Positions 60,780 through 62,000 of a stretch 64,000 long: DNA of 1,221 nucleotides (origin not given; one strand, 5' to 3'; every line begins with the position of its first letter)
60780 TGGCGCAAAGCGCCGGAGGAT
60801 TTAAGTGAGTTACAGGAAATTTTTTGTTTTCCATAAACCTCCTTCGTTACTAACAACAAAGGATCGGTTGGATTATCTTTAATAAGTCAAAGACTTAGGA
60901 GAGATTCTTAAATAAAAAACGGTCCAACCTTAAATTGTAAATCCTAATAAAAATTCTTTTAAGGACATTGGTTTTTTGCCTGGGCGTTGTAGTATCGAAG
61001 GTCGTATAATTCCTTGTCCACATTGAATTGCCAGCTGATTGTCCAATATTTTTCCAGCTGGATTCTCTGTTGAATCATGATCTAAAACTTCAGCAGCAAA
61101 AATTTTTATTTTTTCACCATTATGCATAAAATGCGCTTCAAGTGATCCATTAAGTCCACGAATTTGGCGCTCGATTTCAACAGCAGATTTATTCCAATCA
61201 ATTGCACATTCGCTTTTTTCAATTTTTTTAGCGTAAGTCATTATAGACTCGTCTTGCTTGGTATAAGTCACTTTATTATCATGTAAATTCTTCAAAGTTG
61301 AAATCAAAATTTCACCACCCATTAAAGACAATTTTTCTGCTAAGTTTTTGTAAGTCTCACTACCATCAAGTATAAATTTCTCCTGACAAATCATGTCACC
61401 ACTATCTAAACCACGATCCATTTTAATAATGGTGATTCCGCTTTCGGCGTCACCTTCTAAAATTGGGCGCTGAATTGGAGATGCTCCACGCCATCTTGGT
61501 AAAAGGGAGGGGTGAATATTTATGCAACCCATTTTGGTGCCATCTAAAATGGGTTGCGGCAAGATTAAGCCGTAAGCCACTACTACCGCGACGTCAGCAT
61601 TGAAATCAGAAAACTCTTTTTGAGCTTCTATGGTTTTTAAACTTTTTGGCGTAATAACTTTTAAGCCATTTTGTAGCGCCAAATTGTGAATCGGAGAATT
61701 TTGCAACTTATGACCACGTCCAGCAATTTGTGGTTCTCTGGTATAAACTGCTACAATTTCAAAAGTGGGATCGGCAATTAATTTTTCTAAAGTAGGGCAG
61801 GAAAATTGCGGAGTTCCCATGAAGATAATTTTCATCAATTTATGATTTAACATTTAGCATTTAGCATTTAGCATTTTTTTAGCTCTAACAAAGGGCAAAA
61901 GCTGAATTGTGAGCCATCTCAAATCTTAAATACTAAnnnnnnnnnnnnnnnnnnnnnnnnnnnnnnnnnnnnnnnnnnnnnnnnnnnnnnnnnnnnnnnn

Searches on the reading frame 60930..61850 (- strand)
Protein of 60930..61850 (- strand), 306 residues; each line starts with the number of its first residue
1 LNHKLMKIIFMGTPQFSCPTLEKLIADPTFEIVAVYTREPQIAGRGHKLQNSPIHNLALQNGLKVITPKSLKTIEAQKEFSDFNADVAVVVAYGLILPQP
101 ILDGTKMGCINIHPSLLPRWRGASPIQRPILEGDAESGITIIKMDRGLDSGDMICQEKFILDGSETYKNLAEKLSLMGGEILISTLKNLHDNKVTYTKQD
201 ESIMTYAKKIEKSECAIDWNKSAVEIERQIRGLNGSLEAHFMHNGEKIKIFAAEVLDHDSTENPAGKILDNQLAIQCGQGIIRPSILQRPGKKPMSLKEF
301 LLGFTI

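Call 32: search_protein_families(library=pfam, proteins=[window:60930-61850:-], max_evalue=0.00001)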
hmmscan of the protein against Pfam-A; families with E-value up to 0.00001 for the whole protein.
window:60930-61850:- (306 aa): 2 families
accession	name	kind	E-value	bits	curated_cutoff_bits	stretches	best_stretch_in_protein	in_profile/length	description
PF00551.24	Formyl_trans_N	-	6.1e-40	137.3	26.1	1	6-185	1-180/181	Formyl transferase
PF02911.23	Formyl_trans_C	-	5.3e-24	84.7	21.1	1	209-304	1-99/100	Formyl transferase, C-terminal domain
